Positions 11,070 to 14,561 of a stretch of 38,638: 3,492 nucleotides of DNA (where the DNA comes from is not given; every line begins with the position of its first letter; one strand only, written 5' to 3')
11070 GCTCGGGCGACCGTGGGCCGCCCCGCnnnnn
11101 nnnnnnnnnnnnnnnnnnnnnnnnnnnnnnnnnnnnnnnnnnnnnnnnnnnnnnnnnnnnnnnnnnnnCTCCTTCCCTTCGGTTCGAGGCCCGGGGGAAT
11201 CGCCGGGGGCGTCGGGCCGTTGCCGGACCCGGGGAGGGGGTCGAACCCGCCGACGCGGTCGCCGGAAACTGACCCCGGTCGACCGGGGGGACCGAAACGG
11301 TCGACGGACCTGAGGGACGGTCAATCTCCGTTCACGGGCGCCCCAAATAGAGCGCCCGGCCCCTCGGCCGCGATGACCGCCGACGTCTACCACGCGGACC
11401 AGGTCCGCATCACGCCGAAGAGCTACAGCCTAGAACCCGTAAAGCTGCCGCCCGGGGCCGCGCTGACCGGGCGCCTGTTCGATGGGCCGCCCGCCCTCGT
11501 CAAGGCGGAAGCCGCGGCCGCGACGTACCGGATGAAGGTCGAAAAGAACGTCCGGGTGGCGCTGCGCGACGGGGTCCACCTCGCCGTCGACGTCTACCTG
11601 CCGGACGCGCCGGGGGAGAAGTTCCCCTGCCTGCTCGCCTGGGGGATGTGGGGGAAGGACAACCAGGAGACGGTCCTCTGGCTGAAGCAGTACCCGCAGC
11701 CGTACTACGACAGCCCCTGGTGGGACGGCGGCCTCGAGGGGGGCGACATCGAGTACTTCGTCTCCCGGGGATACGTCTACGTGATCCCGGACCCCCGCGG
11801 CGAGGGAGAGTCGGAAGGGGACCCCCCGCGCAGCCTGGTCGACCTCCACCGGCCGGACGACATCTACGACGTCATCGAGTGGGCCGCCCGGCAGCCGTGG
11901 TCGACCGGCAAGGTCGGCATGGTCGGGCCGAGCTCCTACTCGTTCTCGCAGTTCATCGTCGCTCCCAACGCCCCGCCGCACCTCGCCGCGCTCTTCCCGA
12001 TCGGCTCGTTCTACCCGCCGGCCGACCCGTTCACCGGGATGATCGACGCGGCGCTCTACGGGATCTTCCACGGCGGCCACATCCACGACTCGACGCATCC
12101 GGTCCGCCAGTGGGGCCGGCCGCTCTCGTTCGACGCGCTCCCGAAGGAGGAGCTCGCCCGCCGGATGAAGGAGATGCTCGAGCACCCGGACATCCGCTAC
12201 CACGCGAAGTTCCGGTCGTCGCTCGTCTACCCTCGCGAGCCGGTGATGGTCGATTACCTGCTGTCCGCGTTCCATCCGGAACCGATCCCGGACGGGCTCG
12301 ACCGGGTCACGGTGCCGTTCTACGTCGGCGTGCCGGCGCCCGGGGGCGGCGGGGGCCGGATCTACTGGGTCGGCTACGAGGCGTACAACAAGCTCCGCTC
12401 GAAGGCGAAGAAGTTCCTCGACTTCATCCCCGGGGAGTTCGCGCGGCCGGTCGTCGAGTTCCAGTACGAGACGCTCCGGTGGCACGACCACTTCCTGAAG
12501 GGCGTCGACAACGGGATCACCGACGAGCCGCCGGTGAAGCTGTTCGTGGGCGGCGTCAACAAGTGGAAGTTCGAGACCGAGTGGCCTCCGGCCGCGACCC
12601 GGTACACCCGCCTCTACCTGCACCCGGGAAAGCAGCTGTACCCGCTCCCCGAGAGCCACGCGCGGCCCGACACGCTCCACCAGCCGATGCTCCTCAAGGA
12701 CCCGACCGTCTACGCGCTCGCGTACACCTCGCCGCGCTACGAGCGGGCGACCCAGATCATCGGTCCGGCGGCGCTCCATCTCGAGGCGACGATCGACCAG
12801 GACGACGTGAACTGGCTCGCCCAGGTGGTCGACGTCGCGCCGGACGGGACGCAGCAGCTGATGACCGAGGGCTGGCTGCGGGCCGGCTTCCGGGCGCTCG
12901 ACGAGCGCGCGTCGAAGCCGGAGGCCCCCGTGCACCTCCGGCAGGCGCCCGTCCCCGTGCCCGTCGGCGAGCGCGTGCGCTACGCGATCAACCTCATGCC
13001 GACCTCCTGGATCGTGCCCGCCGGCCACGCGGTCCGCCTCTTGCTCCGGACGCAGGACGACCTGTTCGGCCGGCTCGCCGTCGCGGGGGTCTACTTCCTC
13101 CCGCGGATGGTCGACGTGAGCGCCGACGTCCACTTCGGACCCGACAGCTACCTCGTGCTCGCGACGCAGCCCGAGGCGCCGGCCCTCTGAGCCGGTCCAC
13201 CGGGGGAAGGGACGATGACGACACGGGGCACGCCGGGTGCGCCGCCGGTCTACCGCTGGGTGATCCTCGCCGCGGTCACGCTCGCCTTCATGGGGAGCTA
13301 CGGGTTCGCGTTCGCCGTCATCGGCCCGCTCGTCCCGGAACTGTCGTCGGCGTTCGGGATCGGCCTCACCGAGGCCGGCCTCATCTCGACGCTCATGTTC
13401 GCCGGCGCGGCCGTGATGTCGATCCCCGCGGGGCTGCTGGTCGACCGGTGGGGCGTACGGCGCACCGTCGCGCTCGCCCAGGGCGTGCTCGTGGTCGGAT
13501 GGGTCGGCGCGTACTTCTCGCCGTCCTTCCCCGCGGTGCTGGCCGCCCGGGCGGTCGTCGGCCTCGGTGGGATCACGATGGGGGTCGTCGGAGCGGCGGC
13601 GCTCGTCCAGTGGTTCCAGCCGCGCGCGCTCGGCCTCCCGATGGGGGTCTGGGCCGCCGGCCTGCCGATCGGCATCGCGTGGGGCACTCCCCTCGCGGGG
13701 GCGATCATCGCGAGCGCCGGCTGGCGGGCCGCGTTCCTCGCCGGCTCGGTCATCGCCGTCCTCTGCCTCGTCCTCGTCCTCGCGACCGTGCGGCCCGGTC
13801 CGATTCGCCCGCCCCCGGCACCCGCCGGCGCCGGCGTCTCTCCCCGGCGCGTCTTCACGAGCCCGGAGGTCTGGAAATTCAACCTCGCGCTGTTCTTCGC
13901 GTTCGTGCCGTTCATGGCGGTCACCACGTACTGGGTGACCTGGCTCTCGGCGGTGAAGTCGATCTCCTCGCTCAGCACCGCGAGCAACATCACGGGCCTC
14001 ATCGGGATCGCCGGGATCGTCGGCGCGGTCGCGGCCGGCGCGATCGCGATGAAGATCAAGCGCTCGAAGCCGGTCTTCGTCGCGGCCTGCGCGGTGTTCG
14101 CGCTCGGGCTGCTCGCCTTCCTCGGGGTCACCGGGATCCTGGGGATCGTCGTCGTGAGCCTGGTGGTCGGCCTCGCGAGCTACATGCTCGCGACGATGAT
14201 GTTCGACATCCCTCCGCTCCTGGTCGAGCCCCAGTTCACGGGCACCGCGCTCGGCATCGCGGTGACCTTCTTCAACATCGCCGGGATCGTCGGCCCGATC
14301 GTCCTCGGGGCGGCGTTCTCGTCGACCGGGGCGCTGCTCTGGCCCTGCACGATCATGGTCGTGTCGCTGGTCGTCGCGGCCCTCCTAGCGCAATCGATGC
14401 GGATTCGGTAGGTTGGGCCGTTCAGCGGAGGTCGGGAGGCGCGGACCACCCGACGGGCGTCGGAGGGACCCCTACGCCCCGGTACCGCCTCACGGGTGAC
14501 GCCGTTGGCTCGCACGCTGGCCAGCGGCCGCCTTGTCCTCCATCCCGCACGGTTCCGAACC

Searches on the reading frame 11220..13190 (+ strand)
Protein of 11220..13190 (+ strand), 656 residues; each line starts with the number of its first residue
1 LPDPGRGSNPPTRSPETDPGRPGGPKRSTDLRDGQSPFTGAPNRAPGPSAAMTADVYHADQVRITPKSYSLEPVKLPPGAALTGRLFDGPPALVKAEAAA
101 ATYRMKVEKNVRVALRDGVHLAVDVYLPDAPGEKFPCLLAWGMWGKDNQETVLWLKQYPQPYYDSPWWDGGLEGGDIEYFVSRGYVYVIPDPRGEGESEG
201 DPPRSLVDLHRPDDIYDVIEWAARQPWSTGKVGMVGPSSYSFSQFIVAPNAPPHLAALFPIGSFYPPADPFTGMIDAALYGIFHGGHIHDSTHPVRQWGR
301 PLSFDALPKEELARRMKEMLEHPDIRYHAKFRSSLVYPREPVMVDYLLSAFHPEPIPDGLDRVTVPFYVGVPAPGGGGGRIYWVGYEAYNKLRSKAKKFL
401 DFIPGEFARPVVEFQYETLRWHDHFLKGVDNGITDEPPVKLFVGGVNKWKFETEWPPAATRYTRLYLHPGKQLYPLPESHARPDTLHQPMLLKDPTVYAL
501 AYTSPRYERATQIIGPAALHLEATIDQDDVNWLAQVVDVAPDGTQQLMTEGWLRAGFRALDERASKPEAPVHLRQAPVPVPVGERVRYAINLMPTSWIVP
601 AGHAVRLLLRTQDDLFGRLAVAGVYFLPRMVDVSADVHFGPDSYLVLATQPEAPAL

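Call 10: search_protein_families(library=pfam, proteins=[window:11220-13190:+])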
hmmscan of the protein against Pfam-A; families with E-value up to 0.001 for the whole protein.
window:11220-13190:+ (656 aa): 2 families
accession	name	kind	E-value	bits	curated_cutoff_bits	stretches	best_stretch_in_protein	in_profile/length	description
PF02129.25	Peptidase_S15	-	3.1e-28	99.6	23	1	117-261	1-126/262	X-Pro dipeptidyl-peptidase (S15 family)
PF08530.16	PepX_C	-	2.6e-27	96.6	22.5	1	431-613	1-180/217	X-Pro dipeptidyl-peptidase C-terminal non-catalytic domain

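Call 11: search_protein_families(library=ncbifam, proteins=[window:11220-13190:+])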
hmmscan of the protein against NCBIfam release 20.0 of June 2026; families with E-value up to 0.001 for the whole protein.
window:11220-13190:+ (656 aa): 4 families
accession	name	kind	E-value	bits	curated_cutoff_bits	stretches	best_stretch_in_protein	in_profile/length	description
TIGR00976.1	CocE_NonD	subfamily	9.5e-61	206.4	66.3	3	113-268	1-135/550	CocE/NonD family hydrolase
NF003780.0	PRK05371.1-1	subfamily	1.4e-20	73.3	642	1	416-615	361-558/594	Xaa-Pro dipeptidyl-peptidase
NF003782.0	PRK05371.1-3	subfamily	7.8e-05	21.2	711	0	414-609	421-611/648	Xaa-Pro dipeptidyl-peptidase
NF047920.1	lactonase_UilS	equivalog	0.00014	21.7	400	1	178-248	46-115/285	UilS family quorum-quenching N-acyl-homoserine lactonase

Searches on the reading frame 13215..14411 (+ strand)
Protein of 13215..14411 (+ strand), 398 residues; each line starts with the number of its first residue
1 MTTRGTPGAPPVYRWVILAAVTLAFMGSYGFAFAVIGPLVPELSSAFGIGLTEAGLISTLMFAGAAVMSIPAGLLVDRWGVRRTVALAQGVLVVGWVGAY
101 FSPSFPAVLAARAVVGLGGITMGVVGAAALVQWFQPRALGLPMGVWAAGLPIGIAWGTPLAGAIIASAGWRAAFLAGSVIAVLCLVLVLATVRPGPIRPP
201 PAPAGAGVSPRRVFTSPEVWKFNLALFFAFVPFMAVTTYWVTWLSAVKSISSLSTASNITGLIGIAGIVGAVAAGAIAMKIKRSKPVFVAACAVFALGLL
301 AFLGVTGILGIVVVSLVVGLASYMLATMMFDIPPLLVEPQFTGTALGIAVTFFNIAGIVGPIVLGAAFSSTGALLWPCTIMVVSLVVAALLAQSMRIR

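Call 10: search_protein_families(library=pfam, proteins=[window:13215-14411:+])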
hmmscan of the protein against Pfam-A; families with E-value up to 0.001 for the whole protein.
window:13215-14411:+ (398 aa): 2 families
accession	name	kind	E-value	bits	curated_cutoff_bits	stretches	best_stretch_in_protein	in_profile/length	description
PF07690.21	MFS_1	-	1.1e-52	179.5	33.4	2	28-361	7-347/347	Major Facilitator Superfamily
PF06779.20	MFS_4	-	1.9e-09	37.8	26.3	1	35-392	11-363/364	Uncharacterised MFS-type transporter YbfB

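Call 11: search_protein_families(library=ncbifam, proteins=[window:13215-14411:+])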
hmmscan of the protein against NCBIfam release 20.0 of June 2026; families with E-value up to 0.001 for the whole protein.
window:13215-14411:+ (398 aa): 24 families
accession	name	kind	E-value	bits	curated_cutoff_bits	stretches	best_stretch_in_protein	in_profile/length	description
TIGR00893.1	2A0114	subfamily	2.5e-18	66.2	395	2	41-195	18-172/399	D-galactonate transporter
TIGR00895.1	2A0115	subfamily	6.8e-17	61.5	418.55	1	15-192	15-192/398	aromatic acid/H+ symport family MFS transporter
TIGR00890.1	2A0111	subfamily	1.3e-14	53.9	374.85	1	15-376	3-363/377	oxalate/formate antiport family MFS transporter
NF049980.1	SfMCT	equivalog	3.8e-14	52.1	320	1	15-374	2-368/378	L-lactate MFS transporter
TIGR00881.1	2A0104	subfamily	3.2e-13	49.5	407.75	1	40-196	18-175/379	phosphoglycerate transporter protein PgtP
NF033135.1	cmx_cmrA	equivalog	4.6e-12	45.7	400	1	35-390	21-370/374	Cmx/CmrA family chloramphenicol efflux MFS transporter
TIGR00896.1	CynX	subfamily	1.1e-10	41.1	406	1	32-375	15-353/355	CynX/NimT family MFS transporter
TIGR00886.1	2A0108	subfamily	1.2e-09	37.7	311.7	1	22-352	7-363/368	NarK family nitrate/nitrite MFS transporter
TIGR00880.1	2_A_01_02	superfamily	1.9e-09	37.7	131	1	63-191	5-137/141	multidrug resistance protein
NF038246.1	bile_salt_MFS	equivalog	5.1e-07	28.9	400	1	206-397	216-407/408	conjugated bile salt MFS transporter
TIGR00892.1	2A0113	subfamily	6.2e-07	28.5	586.1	1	13-186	16-189/455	monocarboxylate transporter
NF007256.0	PRK09705.1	subfamily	1.1e-06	27.9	312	1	34-306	26-291/393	cyanate transporter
NF002921.0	PRK03545.1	equivalog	1.7e-06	27.3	401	1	39-390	35-377/396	sugar transporter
NF009048.0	PRK12382.1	subfamily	4.6e-06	25.7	364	1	30-193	229-390/392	arabinose transporter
NF008586.0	PRK11551.1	equivalog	8e-06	25.1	410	1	29-390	27-394/406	3-(3-hydroxy-phenyl)propionate transporter MhpT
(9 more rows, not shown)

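Call 43: find_encoding_contigs(protein=window:13215-14411:+, flank=1000, max_places=3)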
Protein window:13215-14411:+ (398 aa): 4 contigs read that carry it; 3 places shown.
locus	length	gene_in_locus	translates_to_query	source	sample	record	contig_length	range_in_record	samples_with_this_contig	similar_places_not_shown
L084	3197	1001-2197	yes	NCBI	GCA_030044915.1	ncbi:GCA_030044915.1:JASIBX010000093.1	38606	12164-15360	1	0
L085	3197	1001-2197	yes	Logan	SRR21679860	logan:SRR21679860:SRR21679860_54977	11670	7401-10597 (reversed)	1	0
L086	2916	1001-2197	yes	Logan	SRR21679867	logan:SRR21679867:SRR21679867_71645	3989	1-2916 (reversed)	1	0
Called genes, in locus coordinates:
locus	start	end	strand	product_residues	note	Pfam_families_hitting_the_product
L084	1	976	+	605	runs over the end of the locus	PF02129:Peptidase_S15, PF08530:PepX_C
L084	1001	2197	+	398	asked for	PF06779:MFS_4, PF07690:MFS_1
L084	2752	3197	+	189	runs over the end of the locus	-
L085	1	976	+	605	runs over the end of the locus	PF02129:Peptidase_S15, PF08530:PepX_C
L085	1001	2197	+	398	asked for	PF06779:MFS_4, PF07690:MFS_1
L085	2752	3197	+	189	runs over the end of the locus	-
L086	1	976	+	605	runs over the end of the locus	PF02129:Peptidase_S15, PF08530:PepX_C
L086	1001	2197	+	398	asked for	PF06779:MFS_4, PF07690:MFS_1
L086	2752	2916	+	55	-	?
